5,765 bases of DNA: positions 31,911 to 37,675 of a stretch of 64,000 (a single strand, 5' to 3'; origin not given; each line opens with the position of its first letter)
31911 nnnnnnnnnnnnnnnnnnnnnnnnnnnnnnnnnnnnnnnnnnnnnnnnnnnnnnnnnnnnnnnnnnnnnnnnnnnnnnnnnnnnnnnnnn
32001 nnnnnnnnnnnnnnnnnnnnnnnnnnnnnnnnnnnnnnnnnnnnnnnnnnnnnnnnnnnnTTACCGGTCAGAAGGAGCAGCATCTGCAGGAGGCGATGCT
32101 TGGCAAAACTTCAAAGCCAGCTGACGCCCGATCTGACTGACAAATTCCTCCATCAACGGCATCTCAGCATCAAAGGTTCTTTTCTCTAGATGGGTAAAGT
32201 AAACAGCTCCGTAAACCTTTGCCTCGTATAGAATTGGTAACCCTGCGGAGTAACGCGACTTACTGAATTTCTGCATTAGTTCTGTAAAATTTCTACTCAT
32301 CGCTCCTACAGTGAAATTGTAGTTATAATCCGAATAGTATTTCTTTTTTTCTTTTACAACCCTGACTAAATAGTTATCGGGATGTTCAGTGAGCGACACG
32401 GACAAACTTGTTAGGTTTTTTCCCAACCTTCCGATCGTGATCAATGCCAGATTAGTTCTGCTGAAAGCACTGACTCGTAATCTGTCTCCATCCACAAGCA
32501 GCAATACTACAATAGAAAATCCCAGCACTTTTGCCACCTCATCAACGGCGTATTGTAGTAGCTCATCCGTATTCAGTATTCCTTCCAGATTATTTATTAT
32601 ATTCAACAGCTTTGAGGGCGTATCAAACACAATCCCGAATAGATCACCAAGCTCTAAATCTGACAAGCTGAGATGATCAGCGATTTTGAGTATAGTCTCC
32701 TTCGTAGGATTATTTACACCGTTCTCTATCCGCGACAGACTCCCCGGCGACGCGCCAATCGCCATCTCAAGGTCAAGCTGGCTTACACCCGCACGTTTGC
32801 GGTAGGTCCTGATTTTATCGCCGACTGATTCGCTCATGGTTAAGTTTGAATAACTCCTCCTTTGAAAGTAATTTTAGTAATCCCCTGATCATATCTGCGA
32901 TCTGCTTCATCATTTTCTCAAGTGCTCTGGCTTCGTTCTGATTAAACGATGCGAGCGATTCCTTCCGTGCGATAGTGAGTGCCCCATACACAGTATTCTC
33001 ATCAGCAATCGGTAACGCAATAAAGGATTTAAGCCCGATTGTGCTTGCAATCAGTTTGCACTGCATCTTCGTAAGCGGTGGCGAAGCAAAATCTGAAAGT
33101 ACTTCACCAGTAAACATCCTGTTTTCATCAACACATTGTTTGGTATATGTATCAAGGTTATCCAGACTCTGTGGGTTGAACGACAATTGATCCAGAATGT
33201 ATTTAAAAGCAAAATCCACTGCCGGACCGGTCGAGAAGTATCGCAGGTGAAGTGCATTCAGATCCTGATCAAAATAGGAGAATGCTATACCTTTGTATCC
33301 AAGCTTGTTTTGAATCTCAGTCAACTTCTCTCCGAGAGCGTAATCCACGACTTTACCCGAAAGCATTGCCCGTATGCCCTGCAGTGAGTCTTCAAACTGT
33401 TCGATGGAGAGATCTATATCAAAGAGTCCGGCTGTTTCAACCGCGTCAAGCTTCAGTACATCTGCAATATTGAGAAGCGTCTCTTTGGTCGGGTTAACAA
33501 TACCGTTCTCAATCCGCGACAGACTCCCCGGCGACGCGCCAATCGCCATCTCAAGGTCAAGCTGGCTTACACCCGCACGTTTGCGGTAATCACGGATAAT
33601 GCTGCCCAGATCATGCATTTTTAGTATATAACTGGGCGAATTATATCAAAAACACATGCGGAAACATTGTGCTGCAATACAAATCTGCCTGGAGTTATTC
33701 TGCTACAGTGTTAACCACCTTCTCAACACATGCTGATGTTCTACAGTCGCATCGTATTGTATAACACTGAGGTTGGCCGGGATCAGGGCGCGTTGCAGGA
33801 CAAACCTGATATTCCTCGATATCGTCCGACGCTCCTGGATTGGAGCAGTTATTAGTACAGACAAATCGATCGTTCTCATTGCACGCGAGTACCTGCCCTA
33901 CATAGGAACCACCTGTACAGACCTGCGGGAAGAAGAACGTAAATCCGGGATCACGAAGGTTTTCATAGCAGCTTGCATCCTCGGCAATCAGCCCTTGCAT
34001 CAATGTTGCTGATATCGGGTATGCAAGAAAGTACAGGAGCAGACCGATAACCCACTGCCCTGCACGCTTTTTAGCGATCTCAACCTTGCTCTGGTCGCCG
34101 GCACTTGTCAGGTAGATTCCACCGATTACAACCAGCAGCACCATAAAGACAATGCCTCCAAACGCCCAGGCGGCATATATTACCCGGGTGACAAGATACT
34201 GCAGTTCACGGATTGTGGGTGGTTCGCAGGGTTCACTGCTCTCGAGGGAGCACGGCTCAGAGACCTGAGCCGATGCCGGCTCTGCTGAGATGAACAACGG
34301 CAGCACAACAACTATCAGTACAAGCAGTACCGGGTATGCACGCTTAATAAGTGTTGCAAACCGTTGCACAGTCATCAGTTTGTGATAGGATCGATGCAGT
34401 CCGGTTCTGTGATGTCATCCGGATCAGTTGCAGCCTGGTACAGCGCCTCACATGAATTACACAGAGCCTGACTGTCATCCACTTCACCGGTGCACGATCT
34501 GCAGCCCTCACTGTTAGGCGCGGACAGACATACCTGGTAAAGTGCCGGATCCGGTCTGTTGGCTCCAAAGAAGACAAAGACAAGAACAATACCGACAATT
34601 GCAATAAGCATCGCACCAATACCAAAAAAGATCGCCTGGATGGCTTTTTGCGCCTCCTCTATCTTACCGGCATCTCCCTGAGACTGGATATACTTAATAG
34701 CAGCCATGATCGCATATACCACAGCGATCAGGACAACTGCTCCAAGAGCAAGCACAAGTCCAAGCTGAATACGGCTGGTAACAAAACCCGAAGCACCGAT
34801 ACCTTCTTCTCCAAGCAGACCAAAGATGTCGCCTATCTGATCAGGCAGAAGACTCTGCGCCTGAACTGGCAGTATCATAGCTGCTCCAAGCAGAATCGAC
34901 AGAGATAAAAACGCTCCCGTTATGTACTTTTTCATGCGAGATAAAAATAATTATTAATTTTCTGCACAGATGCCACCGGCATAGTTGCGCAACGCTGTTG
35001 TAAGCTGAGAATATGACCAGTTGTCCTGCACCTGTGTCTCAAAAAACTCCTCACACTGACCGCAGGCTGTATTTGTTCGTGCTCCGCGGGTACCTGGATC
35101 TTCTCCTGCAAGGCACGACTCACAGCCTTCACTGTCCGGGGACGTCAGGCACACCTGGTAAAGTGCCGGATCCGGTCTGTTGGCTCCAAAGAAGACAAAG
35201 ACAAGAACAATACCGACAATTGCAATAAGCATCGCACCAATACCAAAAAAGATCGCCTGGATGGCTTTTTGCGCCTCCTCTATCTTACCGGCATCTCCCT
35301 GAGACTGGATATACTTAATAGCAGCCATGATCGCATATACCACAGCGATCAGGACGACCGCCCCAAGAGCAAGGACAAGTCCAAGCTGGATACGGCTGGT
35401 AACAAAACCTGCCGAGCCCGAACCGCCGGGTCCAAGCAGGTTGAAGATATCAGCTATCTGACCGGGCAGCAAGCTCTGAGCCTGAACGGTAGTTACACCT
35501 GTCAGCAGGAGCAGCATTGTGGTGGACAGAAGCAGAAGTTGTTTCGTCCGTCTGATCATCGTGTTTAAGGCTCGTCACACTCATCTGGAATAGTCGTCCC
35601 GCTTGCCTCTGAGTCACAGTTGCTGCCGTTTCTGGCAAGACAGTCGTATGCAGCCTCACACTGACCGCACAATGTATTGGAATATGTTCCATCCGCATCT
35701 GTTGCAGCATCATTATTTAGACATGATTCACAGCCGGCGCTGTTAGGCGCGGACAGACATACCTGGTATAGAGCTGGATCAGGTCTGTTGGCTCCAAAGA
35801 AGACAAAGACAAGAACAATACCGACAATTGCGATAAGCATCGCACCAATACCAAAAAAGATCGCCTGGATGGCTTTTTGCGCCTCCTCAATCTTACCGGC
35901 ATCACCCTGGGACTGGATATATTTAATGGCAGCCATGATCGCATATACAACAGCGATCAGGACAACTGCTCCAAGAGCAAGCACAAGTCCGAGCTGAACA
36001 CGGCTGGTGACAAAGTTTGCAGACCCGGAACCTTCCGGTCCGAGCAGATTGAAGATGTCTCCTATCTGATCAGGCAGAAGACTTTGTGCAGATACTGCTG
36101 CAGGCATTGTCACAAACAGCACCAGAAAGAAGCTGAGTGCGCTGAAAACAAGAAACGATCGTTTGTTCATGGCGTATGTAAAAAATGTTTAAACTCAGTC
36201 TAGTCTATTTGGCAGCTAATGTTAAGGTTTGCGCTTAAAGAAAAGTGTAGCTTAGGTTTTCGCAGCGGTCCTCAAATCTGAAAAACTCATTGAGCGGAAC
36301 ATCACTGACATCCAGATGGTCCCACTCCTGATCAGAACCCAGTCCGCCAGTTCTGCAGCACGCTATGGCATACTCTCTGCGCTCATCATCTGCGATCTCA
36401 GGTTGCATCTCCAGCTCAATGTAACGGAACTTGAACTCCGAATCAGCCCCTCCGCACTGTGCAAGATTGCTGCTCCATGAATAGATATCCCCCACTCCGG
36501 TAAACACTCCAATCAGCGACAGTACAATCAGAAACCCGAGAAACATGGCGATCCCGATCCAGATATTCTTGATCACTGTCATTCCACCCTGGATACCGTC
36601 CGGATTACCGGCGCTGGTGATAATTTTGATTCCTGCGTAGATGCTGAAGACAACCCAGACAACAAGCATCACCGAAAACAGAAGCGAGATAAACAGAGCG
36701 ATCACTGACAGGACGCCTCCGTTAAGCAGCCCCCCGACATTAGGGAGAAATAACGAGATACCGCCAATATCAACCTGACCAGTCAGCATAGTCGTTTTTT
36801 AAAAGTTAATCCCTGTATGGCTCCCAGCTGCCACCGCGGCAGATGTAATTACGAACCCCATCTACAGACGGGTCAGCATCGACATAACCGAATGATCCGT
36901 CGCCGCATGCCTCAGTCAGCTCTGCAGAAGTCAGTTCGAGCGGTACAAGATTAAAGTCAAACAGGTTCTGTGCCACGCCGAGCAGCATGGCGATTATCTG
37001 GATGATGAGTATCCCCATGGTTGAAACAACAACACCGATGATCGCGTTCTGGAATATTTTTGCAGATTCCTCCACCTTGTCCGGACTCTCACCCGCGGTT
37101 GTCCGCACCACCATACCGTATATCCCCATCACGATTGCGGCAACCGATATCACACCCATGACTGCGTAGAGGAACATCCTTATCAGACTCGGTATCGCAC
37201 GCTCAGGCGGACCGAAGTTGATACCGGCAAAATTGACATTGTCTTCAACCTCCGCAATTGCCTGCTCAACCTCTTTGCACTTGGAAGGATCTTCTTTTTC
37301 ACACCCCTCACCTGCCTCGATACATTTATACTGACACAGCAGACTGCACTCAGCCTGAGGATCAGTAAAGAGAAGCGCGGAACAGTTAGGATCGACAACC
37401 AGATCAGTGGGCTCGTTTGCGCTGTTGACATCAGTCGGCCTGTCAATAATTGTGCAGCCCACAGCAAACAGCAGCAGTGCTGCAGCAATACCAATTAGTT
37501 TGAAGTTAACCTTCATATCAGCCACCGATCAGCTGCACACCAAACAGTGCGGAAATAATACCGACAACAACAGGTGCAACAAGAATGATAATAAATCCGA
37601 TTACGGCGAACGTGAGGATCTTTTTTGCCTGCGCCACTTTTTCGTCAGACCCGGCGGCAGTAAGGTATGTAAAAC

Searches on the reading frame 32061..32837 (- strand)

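Call 32: search_protein_families(library=pfam, proteins=[window:32061-32837:-], max_evalue=0.001)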
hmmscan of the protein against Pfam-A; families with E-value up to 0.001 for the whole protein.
window:32061-32837:- (258 aa): 7 families
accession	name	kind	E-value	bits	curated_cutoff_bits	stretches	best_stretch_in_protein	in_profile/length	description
PF01381.28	HTH_3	-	4.1e-12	46.4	23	1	9-59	1-51/55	Helix-turn-helix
PF13560.12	HTH_31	-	2.7e-10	40.8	27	1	6-63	3-61/64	Helix-turn-helix domain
PF12844.13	HTH_19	-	1.2e-08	35.2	30.2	1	6-54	1-49/64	Helix-turn-helix domain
PF13185.12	GAF_2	-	2e-06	28.5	28.6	1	89-237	3-132/136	GAF domain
PF01590.32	GAF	-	5e-06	27.5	22.4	1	90-240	2-129/133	GAF domain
PF13443.12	HTH_26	-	7.5e-06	26.6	22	1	8-72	1-63/63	Cro/C1-type HTH DNA-binding domain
PF13492.12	GAF_3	-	4.5e-05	24.3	27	0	90-124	2-38/129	GAF domain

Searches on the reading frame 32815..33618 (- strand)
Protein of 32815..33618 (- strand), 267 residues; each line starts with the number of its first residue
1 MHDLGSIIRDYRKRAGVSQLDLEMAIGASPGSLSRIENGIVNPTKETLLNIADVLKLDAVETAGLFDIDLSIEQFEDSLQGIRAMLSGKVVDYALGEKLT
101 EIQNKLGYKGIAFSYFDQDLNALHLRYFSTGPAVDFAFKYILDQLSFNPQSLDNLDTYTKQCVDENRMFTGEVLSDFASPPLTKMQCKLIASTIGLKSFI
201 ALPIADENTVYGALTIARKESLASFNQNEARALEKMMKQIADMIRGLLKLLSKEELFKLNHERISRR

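Call 32: search_protein_families(library=pfam, proteins=[window:32815-33618:-], max_evalue=0.001)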
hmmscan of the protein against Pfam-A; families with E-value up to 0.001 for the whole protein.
window:32815-33618:- (267 aa): 5 families
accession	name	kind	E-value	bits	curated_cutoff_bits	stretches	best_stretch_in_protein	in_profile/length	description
PF01381.28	HTH_3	-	2.6e-12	47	23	1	8-59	1-52/55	Helix-turn-helix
PF13560.12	HTH_31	-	2.3e-11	44.3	27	1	4-63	2-62/64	Helix-turn-helix domain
PF12844.13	HTH_19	-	1e-05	25.8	30.2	1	5-60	1-56/64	Helix-turn-helix domain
PF13185.12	GAF_2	-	1.4e-05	25.8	28.6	1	187-244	79-135/136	GAF domain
PF01590.32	GAF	-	7.9e-05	23.6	22.4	1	188-241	79-130/133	GAF domain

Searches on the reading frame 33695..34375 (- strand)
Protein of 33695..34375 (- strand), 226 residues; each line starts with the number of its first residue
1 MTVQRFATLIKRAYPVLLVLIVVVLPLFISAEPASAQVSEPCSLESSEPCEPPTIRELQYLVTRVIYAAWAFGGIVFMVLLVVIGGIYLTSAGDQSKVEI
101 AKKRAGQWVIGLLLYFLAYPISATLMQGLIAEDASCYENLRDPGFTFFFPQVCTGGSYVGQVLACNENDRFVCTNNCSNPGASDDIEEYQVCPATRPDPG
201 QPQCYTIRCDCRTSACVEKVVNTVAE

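Call 7: search_protein_families(library=pfam, proteins=[window:33695-34375:-], max_evalue=0.01)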
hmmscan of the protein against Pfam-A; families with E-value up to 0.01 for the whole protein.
window:33695-34375:- (226 aa): 2 families
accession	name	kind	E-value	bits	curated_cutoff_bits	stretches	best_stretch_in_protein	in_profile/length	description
PF18895.5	T4SS_pilin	-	2.3e-05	24.8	26.6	1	63-118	10-64/71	Type IV secretion system pilin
PF04956.18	TrbC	-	0.0062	17.2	27.9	0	17-121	11-94/98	TrbC/VIRB2 pilin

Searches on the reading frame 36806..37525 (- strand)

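Call 7: search_protein_families(library=pfam, proteins=[window:36806-37525:-], max_evalue=0.01)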
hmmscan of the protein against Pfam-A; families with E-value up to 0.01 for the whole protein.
window:36806-37525:- (239 aa): 1 family
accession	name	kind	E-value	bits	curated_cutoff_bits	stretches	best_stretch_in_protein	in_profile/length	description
PF18895.5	T4SS_pilin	-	1.1e-05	25.9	26.6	1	110-167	4-60/71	Type IV secretion system pilin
